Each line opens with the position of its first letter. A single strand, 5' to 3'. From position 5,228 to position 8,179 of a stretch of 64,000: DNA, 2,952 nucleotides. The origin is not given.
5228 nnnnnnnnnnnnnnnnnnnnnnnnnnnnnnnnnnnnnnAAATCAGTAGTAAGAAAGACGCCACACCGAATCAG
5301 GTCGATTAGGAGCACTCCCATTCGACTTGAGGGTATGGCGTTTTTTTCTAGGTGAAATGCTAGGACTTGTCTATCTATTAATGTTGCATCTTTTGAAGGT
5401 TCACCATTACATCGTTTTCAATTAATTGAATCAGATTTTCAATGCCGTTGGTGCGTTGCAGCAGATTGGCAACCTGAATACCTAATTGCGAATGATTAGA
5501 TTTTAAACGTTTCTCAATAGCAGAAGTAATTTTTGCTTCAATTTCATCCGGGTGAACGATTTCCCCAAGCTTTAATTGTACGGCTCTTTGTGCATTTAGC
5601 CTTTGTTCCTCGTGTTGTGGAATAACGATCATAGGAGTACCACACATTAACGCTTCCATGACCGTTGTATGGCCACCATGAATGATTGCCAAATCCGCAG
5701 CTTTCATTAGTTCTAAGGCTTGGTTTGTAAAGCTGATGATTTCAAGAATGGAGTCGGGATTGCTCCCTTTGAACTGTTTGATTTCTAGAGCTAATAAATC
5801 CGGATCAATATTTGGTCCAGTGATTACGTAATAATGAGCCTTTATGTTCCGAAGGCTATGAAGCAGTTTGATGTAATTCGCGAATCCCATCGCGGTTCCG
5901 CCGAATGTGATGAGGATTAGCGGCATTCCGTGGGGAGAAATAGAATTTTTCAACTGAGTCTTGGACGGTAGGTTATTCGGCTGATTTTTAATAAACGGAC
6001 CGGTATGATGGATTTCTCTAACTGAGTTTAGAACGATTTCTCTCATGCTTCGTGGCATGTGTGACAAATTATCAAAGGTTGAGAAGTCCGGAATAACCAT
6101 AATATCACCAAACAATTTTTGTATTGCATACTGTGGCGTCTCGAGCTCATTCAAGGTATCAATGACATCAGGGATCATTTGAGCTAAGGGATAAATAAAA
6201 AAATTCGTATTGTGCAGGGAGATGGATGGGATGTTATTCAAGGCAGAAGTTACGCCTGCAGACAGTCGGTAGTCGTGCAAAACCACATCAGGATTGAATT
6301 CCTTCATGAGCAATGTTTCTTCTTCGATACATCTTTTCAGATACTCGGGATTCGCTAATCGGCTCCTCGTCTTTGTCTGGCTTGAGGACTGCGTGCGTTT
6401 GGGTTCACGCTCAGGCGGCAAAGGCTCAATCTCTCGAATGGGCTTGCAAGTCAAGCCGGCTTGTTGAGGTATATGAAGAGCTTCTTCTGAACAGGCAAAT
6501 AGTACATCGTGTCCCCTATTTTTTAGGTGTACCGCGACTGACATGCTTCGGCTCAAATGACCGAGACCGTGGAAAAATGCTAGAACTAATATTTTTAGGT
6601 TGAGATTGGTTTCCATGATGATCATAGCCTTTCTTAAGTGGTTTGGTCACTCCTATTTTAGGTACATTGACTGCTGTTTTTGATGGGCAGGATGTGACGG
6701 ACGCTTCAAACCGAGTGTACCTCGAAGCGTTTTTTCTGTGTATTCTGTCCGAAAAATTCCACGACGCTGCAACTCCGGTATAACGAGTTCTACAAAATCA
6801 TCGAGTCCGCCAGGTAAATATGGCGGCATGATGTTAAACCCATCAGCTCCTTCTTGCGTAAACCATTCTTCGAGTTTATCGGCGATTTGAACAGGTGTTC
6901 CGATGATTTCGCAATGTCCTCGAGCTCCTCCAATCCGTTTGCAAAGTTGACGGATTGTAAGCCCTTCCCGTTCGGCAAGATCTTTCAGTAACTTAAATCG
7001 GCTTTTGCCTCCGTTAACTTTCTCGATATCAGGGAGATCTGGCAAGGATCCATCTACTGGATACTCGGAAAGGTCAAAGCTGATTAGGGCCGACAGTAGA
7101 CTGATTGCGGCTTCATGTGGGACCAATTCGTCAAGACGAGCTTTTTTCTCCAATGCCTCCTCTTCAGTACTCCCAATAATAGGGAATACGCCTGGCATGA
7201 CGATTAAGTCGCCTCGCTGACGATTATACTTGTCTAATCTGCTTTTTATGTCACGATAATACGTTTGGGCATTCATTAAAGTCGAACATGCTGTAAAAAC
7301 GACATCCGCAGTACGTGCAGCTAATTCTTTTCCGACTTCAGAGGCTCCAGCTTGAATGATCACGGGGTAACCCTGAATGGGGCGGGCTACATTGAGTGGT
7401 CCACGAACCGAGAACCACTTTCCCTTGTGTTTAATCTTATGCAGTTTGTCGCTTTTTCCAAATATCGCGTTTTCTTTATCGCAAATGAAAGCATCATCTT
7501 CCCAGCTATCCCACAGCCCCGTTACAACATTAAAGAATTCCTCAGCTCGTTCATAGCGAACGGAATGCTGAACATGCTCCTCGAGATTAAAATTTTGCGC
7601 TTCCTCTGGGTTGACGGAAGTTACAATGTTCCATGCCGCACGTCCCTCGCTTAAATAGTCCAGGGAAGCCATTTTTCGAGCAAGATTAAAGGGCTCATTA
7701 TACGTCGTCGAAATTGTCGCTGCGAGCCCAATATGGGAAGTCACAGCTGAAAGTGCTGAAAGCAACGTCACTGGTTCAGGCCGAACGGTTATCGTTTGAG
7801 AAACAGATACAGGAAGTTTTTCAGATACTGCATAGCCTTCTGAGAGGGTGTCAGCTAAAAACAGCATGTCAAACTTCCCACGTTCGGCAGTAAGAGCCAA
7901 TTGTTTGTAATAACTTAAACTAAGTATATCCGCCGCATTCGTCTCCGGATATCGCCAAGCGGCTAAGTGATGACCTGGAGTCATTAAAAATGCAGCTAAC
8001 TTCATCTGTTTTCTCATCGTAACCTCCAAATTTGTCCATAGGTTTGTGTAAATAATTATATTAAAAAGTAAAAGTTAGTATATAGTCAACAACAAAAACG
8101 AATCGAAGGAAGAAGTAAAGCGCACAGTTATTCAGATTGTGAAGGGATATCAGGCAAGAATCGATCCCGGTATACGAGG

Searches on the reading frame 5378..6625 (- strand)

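Call 5: search_protein_families(library=pfam, proteins=[window:5378-6625:-], max_evalue=0.01)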
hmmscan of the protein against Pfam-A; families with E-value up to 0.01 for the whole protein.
window:5378-6625:- (415 aa): 7 families
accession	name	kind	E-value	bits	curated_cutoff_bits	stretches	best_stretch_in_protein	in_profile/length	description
PF04101.22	Glyco_tran_28_C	-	1.1e-17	65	22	1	262-380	30-147/166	Glycosyltransferase family 28 C-terminal domain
PF13528.12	Glyco_trans_1_3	-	1e-07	31.9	25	1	19-142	10-126/322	Glycosyl transferase family 1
PF06722.18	EryCIII-like_C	-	2.4e-07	31.3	31.7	1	305-372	43-111/145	Erythromycin biosynthesis protein CIII-like, C-terminal domain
PF00201.24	UDPGT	-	0.00011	21.6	19.5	1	314-349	345-380/499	UDP-glucoronosyl and UDP-glucosyl transferase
PF02684.21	LpxB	-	0.00063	19.1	22.6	1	294-335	246-286/374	Lipid-A-disaccharide synthetase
PF13439.12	Glyco_transf_4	-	0.0012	19.3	28.5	0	30-142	11-107/170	Glycosyltransferase Family 4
PF00534.26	Glycos_transf_1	-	0.0065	16.5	26.4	0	251-373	33-159/172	Glycosyl transferases group 1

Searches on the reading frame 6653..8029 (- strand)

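Call 5: search_protein_families(library=pfam, proteins=[window:6653-8029:-], max_evalue=0.01)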
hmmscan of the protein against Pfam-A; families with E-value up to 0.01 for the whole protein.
window:6653-8029:- (458 aa): 1 family
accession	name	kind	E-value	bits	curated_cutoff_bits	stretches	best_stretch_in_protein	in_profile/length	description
PF00296.26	Bac_luciferase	-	8.9e-45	153.8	27.9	1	30-395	19-312/314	Luciferase-like monooxygenase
